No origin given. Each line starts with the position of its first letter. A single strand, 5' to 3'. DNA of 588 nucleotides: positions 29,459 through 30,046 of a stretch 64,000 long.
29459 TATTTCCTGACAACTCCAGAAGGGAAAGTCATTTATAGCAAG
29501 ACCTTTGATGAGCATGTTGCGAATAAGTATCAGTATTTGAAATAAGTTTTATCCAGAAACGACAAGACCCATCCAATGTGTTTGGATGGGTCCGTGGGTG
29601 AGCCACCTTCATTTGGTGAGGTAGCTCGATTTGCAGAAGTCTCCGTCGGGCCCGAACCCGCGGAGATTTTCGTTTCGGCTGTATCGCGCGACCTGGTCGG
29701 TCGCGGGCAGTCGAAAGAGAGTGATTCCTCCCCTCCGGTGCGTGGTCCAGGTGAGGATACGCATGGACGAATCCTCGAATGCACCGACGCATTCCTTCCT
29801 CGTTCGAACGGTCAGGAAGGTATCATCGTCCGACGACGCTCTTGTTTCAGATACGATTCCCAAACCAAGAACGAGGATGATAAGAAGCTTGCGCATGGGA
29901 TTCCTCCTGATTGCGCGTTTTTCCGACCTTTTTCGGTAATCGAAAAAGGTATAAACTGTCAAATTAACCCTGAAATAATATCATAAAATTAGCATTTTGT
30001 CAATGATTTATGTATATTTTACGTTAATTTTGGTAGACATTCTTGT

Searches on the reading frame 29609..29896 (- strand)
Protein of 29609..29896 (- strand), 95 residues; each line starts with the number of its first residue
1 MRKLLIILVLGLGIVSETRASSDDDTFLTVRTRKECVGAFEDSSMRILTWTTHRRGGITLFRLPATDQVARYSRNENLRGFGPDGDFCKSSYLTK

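Call 8: search_protein_families(library=pfam, proteins=[window:29609-29896:-], max_evalue=1)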
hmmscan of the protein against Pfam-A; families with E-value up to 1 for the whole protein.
window:29609-29896:- (95 aa): 0 families

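Call 12: find_homologous_proteins(query=window:29609-29896:-, max_evalue=0.01)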
Query window:29609-29896:-: 3 candidates shared short words with the query, none scored E <= 0.01.

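Call 35: search_protein_representatives(protein=window:29609-29896:-)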
Query: 95 residues. Proteins with E-value up to 0.001 (for the whole library): 3; up to 1e-10: 2; up to 1e-30: 0. The best 3 are listed.
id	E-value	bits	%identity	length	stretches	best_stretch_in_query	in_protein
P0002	3.9e-22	94.0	59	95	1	1-95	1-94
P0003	1.8e-16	75.9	42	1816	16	63-88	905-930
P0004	1.8e-04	37.5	27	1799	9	22-86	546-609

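Call 37: search_protein_families(library=pfam, proteins=[P0002, P0003, P0004], max_evalue=0.1)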
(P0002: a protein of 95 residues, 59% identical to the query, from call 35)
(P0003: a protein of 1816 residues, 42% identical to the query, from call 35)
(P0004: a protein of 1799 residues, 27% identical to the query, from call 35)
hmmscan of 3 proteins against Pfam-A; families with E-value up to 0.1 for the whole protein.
P0002 (95 aa): 0 families

P0003 (1816 aa): 6 families
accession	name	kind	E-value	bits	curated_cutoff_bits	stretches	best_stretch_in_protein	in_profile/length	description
PF02393.21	US22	-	1.1e-19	71.1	35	0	1007-1027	84-105/124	US22 like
PF23560.1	GBD_Hemicentin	-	1.9e-12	47.4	27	0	923-961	34-72/100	Hemicentin galactose-binding domain-like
PF03273.18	Baculo_gp64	-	3.3e-05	23.2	27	0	744-787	458-500/534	Baculovirus gp64 envelope glycoprotein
PF19102.7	DUF5789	-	0.0013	19.1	21.7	0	69-82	28-41/75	Family of unknown function (DUF5789)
PF18690.6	DUF5639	-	0.0015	19.1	25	0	562-606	38-81/81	Family of unknown function (DUF5639)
PF18200.7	Big_11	-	0.035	14.5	25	0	996-1041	34-79/87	Bacterial Ig-like domain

P0004 (1799 aa): 19 families
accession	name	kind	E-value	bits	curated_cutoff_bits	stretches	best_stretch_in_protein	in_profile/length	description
PF24514.1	SpaA_4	-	3e-94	311.5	27.3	11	478-577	1-107/107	Prealbumin-like fold domain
PF07495.19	Y_Y_Y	-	1.2e-22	80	26.6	0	818-836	24-42/65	Y_Y_Y domain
PF04442.19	CtaG_Cox11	-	3.2e-19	69.9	25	0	539-589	36-86/148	Cytochrome c oxidase assembly protein CtaG/Cox11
PF23623.1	GBD_IRG7_N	-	1.7e-18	67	27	0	818-838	58-78/95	IRG7 N-terminal galactose binding domain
PF19403.5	SpaA_2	-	7.9e-17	62.1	25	0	510-555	43-87/96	Prealbumin-like fold domain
PF17210.9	SdrD_B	-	1.2e-14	54.9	29.7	0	516-567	51-103/112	SdrD B-like domain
PF17802.7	SpaA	-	1.2e-13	51.5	23.1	0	823-840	43-60/91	Prealbumin-like fold domain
PF22508.2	InlJ_IG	-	1.3e-12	48.1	26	0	545-579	35-71/81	Internalin J, Immunoglobulin-like domain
PF22815.2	CatAgl_D1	-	1.2e-09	38.8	27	0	982-1023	48-88/159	Alpha-1,3-glucanase catalytic domain D1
PF06280.18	fn3_5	-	1.5e-09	39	27.6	0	550-583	55-86/112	Fn3-like domain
PF19407.5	DUF5979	-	6.9e-09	36.7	25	0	507-576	46-102/104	Domain of unknown function (DUF5979)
PF01839.29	FG-GAP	-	5e-08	33.1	22.1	2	1597-1620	2-25/37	FG-GAP repeat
PF14886.12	FAM183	-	4.9e-07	30.9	28.9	0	525-540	70-85/107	FAM183A and FAM183B related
PF13517.12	FG-GAP_3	-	8.3e-07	30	26.9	1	1553-1614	1-60/61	FG-GAP-like repeat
PF08035.16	Op_neuropeptide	-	4.2e-06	27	23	0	478-490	17-29/30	Opioids neuropeptide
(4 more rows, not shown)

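Call 38: find_encoding_contigs(protein=P0002, flank=6000, max_places=10)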
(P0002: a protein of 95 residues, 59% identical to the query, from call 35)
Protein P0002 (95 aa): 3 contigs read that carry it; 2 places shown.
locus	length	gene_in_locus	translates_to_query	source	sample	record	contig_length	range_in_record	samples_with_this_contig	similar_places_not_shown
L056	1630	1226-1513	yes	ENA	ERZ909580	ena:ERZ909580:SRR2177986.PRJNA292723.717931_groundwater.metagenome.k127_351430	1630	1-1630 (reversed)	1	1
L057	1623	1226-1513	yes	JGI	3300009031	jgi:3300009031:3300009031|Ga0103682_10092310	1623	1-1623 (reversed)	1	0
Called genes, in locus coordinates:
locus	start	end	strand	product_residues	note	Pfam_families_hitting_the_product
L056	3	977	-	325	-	?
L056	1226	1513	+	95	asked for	-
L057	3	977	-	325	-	?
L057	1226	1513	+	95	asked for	-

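Call 49: find_homologous_proteins(query=A3, max_evalue=0.01)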
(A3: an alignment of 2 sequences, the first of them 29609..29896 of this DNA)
Query A3 (2 sequences) (95 aa, profile of the alignment): 1 proteins with E <= 0.01 among 884 candidates.
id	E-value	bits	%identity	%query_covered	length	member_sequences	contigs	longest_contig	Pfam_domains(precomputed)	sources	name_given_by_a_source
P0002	8.7e-50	185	56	100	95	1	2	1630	-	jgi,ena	-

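Call 50: find_related_loci(query=A3, collection=viral_contigs, flank=3000)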
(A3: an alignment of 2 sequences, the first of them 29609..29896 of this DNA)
Query A3 (95 aa) in viral_contigs; peptide patterns used: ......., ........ (x = any residue, [..] = any of these).
110 stretches matched a pattern, but none encodes a relative of the query by tblastn (E <= 1e-3).

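Call 61: predict_structure(alignment_id=A3)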
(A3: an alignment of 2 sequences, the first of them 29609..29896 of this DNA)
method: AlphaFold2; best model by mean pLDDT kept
length: 95 residues; sequences in the alignment: 2
mean_pLDDT: 74.7   pTM: 0.61
mean pLDDT of the five models: 74.7, 73.5, 73.1, 72.7, 62.1
residues with pLDDT >= 90: 21; 70-90: 49; 50-70: 4; < 50: 21
segments of 3 or more residues with pLDDT < 50: 1-5, 7-22
pLDDT, mean of each block of 10 residues (from residue 1): 43 39 73 92 89 86 85 77 81 87
secondary structure, 60 per line:
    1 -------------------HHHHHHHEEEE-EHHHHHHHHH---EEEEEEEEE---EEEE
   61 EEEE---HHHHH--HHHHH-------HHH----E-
elements in order: H20-26 E27-30 H33-41 E45-53 E57-64 H68-72 H75-79

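Call 67: fold_search(model_id=the predicted structure, library=pdb)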
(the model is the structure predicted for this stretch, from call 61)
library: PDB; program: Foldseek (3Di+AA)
matches with E <= 10: 307; with E <= 0.001: 0
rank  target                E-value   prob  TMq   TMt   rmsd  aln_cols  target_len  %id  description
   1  5opt_Y                2.4e-01  0.08  0.21  0.17  10.2        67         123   18  Structure of KSRP in context of Trypanosoma cruzi 40S (released 2017-11-15)
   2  8a98_SZ               2.7e-01  0.16  0.25  0.21   6.5        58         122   24  CRYO-EM STRUCTURE OF LEISHMANIA MAJOR 80S RIBOSOME : snoRNA MUTANT (released 2023-10-11)
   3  7olc_SY               2.7e-01  0.10  0.21  0.17   9.0        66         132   18  Thermophilic eukaryotic 80S ribosome at idle POST state (released 2022-01-26)
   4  4bts_AP               3.5e-01  0.15  0.26  0.18   6.0        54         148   24  THE CRYSTAL STRUCTURE OF THE EUKARYOTIC 40S RIBOSOMAL SUBUNIT IN COMPLEX WITH EIF1 AND EIF1A (released 2013-07-17)
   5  8a3w_SZ               4.1e-01  0.14  0.23  0.19   5.4        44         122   23  CRYO-EM STRUCTURE OF LEISHMANIA MAJOR 80S RIBOSOME : WILD TYPE (released 2023-12-20)
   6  7qix_U                5.3e-01  0.07  0.21  0.17   9.6        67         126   22  Specific features and methylation sites of a plant ribosome. 40S body ribosomal subunit. (released 2022-06-15)
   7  8jiw_BY               6.5e-01  0.08  0.23  0.18   9.9        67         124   19  Atomic structure of wheat ribosome reveals unique features of the plant ribosomes (released 2024-03-27)
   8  8r6f_Y                6.5e-01  0.08  0.22  0.18  10.1        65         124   20  CryoEM structure of wheat 40S ribosomal subunit, body domain (released 2023-12-27)
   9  8auv_H                6.5e-01  0.07  0.21  0.17   9.5        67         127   22  Cryo-EM structure of the plant 40S subunit (released 2023-06-07)
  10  8ova_AT               6.9e-01  0.11  0.23  0.18   5.5        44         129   20  CRYO-EM STRUCTURE OF TRYPANOSOMA BRUCEI PROCYCLIC FORM 80S RIBOSOME : PARENTAL STRAIN (released 2023-11-29)
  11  9npx_X                7.4e-01  0.11  0.23  0.19   5.3        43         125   16  SARS-CoV-2 nsp1 bound to the Rhinolophus lepidus 40S ribosomal subunit (local refinement of the 40S body) (released 2025-06-11)
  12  9kzx_SY               7.4e-01  0.08  0.22  0.18   6.9        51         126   18  Cryo-EM structure of the HCV IRES-dependently initiated CMV-stalled 80S ribosome (rotated state) in complexed with eI (released 2025-12-03)
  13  3j80_Y                7.4e-01  0.08  0.22  0.17   7.7        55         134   20  CryoEM structure of 40S-eIF1-eIF1A preinitiation complex (released 2014-11-05)
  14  4v7e_BY               7.4e-01  0.06  0.22  0.16  10.0        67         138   19  Model of the small subunit RNA based on a 5.5 A cryo-EM map of Triticum aestivum translating 80S ribosome (released 2014-07-09)
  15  7mq8_LF               7.9e-01  0.10  0.23  0.21   5.5        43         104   16  Cryo-EM structure of the human SSU processome, state pre-A1 (released 2021-09-22)
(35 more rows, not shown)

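Call 85: search_protein_families(library=ncbifam, proteins=[window:29609-29896:-, P0002], max_evalue=1)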
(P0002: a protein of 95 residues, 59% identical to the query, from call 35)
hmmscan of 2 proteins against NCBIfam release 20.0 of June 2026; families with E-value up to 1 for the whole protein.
window:29609-29896:- (95 aa): 0 families

P0002 (95 aa): 0 families

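Call 86: search_protein_families(library=phrogs, proteins=[window:29609-29896:-, P0002], max_evalue=1)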
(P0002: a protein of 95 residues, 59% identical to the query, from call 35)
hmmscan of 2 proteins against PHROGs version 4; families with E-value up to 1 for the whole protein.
window:29609-29896:- (95 aa): 1 family
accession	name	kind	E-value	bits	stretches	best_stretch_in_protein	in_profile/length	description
phrog_2218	-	unknown function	0.046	14.7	1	51-92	16-57/80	-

P0002 (95 aa): 1 family
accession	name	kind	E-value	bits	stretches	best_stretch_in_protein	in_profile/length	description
phrog_22439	-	unknown function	0.32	12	1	1-31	1-31/156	-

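Call 87: search_protein_families(library=padloc, proteins=[window:29609-29896:-, P0002], max_evalue=1)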
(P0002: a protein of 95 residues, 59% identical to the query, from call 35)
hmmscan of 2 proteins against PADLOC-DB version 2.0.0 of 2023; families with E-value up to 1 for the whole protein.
window:29609-29896:- (95 aa): 0 families

P0002 (95 aa): 0 families

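Call 88: search_solved_structures(query=A3, max_evalue=10)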
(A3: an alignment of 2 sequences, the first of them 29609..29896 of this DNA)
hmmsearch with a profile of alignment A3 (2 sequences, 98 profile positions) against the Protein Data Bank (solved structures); distinct sequences matched with E-value up to 10: 0.

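Call 90: fold_search(model_id=the predicted structure, library=viral)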
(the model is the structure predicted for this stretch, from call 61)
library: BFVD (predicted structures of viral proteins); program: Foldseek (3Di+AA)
matches with E <= 10: 325; with E <= 0.001: 0
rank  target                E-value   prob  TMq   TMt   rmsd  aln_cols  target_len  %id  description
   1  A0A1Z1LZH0            3.1e-01  0.35  0.35  0.43  10.6        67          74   19  Uncharacterized 8.8 kDa protein in frd-Gp32 intergenic region [Serratia phage X20]
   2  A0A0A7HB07            4.7e-01  0.14  0.27  0.26  11.8        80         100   14  Uncharacterized protein [Arthrobacter phage vB_ArtM-ArV1]
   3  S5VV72                5.3e-01  0.15  0.33  0.29  10.2        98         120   20  Uncharacterized protein [Pseudomonas phage PaBG]
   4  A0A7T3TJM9            7.5e-01  0.25  0.33  0.41  10.1        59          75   12  Uncharacterized 8.8 kDa protein in frd-Gp32 intergenic region [Klebsiella phage vB_KpnM_BovinicusUrsus]
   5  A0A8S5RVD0            7.5e-01  0.09  0.25  0.30   5.9        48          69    6  (no name in the UniProt tables at hand)
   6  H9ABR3                8.5e-01  0.12  0.28  0.34   9.4        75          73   19  ORF12 [Halogeometricum pleomorphic virus 1]
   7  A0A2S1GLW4            8.5e-01  0.09  0.25  0.21   8.7        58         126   14  Uncharacterized protein [Erwinia phage Cronus]
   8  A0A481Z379            9.1e-01  0.41  0.37  0.15   2.9        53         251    8  F-box domain-containing protein [Pithovirus LCPAC102]
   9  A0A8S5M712            9.1e-01  0.08  0.23  0.08   9.9        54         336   18  Uncharacterized protein [Siphoviridae sp. ctrgt10]
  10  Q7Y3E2                1.0e+00  0.12  0.23  0.35   4.9        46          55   13  Uncharacterized protein [Streptococcus phage C1]
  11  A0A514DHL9            1.0e+00  0.07  0.25  0.36   5.8        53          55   19  Uncharacterized protein [Microbacterium phage Margaery]
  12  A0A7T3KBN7            1.1e+00  0.07  0.25  0.10  10.4        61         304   11  (no name in the UniProt tables at hand)
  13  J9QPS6                1.2e+00  0.11  0.32  0.28   6.4        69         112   14  Uncharacterized protein [Pectobacterium phage My1]
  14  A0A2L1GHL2            1.4e+00  0.13  0.32  0.06   9.2        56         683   11  (no name in the UniProt tables at hand)
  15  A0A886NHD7            1.4e+00  0.10  0.26  0.35   5.5        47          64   21  (no name in the UniProt tables at hand)
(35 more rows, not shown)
